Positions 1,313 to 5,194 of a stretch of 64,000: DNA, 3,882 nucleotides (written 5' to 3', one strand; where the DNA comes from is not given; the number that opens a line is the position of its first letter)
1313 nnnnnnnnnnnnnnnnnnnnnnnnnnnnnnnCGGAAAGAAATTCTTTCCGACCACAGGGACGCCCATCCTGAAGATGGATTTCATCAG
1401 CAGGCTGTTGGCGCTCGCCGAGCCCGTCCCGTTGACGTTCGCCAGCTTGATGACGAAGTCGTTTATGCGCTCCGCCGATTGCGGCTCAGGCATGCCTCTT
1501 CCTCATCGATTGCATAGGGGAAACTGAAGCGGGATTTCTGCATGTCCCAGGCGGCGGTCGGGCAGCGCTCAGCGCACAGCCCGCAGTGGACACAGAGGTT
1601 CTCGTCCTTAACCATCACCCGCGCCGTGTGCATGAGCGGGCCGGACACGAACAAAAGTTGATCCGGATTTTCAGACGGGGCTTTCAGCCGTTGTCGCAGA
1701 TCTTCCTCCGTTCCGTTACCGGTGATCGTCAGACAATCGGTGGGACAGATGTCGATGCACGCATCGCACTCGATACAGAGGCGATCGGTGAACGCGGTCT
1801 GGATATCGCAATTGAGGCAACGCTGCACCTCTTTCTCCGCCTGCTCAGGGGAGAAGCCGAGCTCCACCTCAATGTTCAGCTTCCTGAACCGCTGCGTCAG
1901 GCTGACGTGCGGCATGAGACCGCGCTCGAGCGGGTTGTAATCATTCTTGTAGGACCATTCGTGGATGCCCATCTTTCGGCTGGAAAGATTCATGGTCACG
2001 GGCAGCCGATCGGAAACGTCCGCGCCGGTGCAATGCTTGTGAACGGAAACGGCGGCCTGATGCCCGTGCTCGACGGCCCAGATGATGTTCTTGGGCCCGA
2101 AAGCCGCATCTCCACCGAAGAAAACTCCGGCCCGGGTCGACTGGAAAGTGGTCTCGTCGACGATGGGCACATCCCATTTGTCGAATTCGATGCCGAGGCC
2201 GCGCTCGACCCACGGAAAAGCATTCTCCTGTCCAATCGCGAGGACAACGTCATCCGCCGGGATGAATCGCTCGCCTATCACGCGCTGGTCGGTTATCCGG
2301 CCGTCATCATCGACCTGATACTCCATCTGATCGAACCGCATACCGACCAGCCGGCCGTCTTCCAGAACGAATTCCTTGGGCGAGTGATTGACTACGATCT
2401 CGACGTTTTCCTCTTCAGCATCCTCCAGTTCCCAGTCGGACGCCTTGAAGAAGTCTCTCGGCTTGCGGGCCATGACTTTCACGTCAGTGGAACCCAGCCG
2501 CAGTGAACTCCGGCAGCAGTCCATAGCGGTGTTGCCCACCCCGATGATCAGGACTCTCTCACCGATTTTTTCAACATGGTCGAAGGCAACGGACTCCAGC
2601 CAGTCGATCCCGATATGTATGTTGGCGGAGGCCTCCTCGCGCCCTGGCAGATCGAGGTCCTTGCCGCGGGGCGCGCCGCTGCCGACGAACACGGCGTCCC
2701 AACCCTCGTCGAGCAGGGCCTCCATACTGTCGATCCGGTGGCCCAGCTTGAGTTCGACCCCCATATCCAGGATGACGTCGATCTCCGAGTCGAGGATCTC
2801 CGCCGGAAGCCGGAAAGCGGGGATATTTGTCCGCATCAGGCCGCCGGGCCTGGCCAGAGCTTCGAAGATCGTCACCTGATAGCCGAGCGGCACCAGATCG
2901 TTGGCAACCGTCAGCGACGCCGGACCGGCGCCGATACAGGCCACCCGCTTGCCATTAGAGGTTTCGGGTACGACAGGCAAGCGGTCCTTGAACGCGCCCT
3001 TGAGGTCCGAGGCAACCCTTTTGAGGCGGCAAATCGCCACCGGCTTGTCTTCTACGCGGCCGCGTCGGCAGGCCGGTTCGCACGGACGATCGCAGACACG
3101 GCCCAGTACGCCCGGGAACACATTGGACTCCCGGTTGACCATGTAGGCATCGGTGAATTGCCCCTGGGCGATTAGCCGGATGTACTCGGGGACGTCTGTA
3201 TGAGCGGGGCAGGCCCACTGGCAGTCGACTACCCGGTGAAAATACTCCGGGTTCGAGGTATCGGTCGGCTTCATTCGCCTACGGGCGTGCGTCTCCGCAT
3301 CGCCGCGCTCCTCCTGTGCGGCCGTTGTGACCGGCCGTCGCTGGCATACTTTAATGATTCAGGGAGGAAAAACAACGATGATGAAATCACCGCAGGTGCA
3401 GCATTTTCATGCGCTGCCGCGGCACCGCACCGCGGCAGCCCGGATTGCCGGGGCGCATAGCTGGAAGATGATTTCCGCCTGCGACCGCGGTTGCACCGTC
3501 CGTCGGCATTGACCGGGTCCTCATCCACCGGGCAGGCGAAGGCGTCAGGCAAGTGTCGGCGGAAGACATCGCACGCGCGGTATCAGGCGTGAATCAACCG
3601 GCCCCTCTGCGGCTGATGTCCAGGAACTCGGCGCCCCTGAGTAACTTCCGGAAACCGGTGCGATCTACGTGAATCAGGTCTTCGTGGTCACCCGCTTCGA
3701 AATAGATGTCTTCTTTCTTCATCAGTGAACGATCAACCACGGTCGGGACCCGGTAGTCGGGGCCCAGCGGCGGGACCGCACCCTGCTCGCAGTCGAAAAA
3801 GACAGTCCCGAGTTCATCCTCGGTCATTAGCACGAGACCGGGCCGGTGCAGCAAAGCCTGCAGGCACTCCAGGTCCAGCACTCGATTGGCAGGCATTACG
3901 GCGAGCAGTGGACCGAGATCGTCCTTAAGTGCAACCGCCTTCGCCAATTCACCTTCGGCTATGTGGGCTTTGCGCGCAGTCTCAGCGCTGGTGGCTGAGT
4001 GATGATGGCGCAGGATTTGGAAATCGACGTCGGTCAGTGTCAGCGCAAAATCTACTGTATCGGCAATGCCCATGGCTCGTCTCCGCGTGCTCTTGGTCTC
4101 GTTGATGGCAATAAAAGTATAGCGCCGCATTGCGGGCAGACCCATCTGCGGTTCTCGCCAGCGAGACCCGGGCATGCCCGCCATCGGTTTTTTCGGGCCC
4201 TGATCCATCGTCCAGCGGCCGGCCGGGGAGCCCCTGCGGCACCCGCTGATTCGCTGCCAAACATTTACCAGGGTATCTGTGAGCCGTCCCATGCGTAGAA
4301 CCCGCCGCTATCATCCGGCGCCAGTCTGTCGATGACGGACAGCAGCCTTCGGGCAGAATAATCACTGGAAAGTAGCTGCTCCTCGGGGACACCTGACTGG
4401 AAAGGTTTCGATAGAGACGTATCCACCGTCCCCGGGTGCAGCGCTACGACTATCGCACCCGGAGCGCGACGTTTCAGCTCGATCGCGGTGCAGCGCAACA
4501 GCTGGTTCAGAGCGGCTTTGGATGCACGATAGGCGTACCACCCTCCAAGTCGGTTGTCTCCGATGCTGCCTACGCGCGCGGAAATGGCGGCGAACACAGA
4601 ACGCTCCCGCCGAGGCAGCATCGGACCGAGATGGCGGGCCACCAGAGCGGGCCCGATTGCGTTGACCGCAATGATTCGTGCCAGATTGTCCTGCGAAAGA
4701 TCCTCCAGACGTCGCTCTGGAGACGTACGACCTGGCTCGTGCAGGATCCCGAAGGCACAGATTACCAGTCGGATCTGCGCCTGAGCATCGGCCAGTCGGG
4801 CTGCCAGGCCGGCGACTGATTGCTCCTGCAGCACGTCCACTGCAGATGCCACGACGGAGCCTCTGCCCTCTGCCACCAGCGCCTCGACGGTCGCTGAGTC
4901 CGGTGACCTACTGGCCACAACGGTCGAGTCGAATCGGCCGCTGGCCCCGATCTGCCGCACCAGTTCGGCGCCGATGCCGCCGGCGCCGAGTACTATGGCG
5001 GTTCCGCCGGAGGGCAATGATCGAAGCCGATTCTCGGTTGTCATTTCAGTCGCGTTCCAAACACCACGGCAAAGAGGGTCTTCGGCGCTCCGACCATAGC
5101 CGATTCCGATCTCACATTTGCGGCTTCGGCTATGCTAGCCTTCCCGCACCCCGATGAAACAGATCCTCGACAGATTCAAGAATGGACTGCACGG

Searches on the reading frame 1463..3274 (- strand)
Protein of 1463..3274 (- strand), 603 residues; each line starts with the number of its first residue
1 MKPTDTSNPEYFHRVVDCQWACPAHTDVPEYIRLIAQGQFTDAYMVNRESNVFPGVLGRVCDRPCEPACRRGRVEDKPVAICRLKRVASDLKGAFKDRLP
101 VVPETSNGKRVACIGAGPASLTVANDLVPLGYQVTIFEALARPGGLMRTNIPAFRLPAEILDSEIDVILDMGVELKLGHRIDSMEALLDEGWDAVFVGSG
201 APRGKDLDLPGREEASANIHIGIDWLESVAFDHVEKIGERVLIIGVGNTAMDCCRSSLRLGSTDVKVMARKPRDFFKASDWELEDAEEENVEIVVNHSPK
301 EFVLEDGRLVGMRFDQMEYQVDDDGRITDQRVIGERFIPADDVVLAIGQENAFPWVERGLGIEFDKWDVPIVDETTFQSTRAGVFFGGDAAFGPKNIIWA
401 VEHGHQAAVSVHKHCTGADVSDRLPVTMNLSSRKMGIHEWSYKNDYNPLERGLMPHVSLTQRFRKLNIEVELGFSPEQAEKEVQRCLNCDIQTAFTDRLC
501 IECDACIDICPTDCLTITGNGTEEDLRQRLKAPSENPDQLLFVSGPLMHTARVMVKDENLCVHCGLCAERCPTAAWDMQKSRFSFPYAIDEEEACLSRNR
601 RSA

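Call 59: search_protein_families(library=pfam, proteins=[window:1463-3274:-], max_evalue=0.00001)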
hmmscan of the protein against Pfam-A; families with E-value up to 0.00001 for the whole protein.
window:1463-3274:- (603 aa): 8 families
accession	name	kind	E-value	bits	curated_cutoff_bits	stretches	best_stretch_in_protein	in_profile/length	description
PF07992.20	Pyr_redox_2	-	5.3e-24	85.6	26.1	1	110-404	2-291/291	Pyridine nucleotide-disulphide oxidoreductase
PF14691.11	Fer4_20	-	5.2e-18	65.3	25.8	1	17-91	31-107/113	Dihydroprymidine dehydrogenase domain II, 4Fe-4S cluster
PF00070.33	Pyr_redox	-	1.1e-10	42.3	22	0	240-314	1-79/82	Pyridine nucleotide-disulphide oxidoreductase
PF12838.12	Fer4_7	-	2.2e-09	38.1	27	1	500-575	2-52/52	4Fe-4S dicluster domain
PF00037.32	Fer4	-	2.8e-08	33.7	21.1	1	555-575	2-22/24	4Fe-4S binding domain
PF13738.12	Pyr_redox_3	-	1.1e-07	31.8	30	1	235-388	161-305/305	Pyridine nucleotide-disulphide oxidoreductase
PF13237.11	Fer4_10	-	1.3e-06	28.6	25.5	0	554-577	2-22/53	4Fe-4S dicluster domain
PF13450.12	NAD_binding_8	-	2.9e-06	27.9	21.9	1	114-150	2-38/68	NAD(P)-binding Rossmann-like domain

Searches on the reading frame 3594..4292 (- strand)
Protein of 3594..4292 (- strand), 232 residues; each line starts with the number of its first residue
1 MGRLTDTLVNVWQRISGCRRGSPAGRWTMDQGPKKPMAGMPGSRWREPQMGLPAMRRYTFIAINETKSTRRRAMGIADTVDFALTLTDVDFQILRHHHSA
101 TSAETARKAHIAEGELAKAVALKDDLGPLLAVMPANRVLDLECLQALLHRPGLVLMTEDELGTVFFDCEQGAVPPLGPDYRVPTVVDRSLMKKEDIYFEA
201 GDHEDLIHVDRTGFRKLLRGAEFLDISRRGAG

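Call 59: search_protein_families(library=pfam, proteins=[window:3594-4292:-], max_evalue=0.00001)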
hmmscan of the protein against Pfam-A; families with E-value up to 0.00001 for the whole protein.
window:3594-4292:- (232 aa): 1 family
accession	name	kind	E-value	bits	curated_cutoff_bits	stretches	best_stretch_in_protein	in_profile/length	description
PF04073.20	tRNA_edit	-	2.5e-23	82.9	25.5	1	96-216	1-122/123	Aminoacyl-tRNA editing domain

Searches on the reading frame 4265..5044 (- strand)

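Call 59: search_protein_families(library=pfam, proteins=[window:4265-5044:-], max_evalue=0.00001)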
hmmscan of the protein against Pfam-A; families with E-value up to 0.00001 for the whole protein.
window:4265-5044:- (259 aa): 3 families
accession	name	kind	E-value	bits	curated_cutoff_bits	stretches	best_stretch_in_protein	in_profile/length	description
PF00106.31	adh_short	-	2.5e-19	70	26.6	1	15-215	2-190/195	short chain dehydrogenase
PF13561.12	adh_short_C2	-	1.1e-18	68.1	27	1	22-218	6-187/236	Enoyl-(Acyl carrier protein) reductase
PF08659.16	KR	-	7.7e-06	26.4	22.6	1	14-164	1-144/180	KR domain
